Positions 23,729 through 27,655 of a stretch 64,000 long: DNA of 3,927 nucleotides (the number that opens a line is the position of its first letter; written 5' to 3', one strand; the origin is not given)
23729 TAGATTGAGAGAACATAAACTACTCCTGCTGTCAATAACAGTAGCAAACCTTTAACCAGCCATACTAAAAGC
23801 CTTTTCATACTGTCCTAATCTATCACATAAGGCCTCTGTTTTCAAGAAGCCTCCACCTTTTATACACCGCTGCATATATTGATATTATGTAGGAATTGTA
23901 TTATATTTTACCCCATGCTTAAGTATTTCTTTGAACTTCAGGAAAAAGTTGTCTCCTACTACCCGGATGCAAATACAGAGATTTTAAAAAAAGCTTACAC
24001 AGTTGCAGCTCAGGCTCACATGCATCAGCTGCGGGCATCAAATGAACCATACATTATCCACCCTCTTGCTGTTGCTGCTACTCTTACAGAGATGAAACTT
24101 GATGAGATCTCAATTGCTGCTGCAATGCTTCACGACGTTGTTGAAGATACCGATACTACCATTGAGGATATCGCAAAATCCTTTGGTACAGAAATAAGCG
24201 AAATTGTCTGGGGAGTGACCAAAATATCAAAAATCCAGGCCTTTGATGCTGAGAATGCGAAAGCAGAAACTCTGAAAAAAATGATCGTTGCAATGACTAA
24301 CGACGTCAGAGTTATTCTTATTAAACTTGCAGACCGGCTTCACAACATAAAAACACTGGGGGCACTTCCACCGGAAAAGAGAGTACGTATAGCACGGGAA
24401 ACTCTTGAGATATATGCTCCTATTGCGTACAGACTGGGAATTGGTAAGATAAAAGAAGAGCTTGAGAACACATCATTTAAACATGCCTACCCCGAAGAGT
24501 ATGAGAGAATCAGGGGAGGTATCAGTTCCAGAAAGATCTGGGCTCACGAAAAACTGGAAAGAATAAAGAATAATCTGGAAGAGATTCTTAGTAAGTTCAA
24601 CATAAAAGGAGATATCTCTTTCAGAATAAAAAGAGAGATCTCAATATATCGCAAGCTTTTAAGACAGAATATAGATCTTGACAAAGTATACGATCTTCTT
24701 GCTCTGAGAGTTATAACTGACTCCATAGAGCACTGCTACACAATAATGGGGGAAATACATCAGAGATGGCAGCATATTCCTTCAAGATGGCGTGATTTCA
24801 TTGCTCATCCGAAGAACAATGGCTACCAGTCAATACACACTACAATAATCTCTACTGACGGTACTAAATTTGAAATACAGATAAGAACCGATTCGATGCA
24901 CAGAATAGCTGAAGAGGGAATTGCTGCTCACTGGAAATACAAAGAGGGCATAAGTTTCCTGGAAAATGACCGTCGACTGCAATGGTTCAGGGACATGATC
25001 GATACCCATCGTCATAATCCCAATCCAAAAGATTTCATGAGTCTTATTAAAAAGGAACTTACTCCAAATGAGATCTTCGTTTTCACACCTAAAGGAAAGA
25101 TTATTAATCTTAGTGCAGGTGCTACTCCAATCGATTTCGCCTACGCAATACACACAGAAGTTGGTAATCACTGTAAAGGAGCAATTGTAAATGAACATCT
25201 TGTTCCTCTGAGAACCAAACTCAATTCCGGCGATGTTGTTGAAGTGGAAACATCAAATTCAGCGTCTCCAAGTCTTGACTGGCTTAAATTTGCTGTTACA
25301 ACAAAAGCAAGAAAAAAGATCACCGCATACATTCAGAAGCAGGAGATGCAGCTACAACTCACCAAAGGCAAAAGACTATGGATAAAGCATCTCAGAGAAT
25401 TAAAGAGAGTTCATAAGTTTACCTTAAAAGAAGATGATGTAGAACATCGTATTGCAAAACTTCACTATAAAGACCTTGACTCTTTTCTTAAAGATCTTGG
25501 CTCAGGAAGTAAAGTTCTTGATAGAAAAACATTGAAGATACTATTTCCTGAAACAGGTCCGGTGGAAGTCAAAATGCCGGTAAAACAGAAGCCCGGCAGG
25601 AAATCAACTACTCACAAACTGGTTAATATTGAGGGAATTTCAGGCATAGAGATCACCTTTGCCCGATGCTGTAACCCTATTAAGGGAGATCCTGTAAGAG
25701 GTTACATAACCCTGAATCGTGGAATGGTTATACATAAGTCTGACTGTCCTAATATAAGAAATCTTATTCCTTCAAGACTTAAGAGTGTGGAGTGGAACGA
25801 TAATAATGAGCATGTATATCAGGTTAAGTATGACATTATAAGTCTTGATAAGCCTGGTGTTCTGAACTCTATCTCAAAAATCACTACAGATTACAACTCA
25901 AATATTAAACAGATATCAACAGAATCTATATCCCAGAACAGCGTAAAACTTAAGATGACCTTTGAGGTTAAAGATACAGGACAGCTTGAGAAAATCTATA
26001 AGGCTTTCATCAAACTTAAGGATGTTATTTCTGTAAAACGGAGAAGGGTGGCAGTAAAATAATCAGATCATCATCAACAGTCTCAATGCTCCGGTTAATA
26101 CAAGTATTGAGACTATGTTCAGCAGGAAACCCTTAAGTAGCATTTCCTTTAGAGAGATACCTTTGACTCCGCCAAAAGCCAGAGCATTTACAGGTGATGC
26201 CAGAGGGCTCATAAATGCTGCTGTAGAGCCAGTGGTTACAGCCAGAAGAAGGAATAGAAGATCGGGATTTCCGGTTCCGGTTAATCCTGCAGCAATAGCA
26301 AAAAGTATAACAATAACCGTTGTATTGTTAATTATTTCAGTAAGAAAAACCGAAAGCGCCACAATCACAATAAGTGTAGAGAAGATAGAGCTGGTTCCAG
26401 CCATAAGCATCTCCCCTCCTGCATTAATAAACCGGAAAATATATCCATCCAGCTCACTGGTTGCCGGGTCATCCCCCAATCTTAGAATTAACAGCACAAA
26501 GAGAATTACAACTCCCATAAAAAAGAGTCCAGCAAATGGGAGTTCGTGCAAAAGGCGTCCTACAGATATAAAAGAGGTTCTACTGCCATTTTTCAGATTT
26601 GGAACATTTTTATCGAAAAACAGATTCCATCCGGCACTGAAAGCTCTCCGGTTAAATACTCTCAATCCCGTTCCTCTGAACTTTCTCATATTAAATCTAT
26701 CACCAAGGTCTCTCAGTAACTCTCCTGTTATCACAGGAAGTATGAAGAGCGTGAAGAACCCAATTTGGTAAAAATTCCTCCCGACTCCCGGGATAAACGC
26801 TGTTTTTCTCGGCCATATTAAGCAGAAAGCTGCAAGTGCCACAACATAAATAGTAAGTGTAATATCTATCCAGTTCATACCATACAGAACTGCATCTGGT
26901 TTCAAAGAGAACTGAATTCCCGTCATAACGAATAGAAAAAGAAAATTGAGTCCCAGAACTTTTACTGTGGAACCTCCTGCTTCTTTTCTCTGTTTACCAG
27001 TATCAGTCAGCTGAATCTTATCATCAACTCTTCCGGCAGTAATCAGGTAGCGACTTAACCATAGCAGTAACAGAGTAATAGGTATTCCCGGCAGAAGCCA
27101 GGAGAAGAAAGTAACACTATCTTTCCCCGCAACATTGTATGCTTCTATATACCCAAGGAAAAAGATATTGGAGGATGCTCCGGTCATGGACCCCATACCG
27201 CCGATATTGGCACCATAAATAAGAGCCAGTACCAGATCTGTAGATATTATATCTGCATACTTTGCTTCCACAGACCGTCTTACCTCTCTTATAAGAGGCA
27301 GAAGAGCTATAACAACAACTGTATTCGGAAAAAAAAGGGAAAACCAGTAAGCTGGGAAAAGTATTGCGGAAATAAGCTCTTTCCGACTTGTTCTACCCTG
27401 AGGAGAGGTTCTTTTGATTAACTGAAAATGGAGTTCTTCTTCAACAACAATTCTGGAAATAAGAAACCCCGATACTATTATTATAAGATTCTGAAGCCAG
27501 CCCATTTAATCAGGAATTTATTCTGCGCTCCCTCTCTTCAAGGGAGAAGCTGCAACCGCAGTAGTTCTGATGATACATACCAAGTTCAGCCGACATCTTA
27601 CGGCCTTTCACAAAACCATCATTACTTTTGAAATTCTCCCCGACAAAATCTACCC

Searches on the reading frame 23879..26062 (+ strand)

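Call 58: search_protein_families(library=ncbifam, proteins=[window:23879-26062:+])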
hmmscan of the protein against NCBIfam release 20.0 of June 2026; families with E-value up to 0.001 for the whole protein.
window:23879-26062:+ (727 aa): 4 families
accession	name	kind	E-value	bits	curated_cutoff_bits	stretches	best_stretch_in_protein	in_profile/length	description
TIGR00691.1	spoT_relA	subfamily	4.6e-217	722.6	499.2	1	39-721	1-687/687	RelA/SpoT family protein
NF008303.0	PRK11092.1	equivalog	7.6e-184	612.7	947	1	17-723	4-701/702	bifunctional GTP diphosphokinase/guanosine-3',5'-bis pyrophosphate 3'-pyrophosphohydrolase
NF008124.0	PRK10872.1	equivalog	1.7e-123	413.7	728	1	50-722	47-741/744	GTP diphosphokinase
NF053588.1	GTPPhKinYjbM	equivalog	2.7e-08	33.8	320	1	230-358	25-163/201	GTP diphosphokinase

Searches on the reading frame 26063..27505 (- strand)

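Call 64: search_protein_families(library=pfam, proteins=[window:26063-27505:-])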
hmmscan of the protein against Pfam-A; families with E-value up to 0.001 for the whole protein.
window:26063-27505:- (480 aa): 1 family
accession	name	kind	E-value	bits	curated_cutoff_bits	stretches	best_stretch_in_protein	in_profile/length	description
PF03600.22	CitMHS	-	1.4e-11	44.6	31.9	1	7-423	42-335/336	Citrate transporter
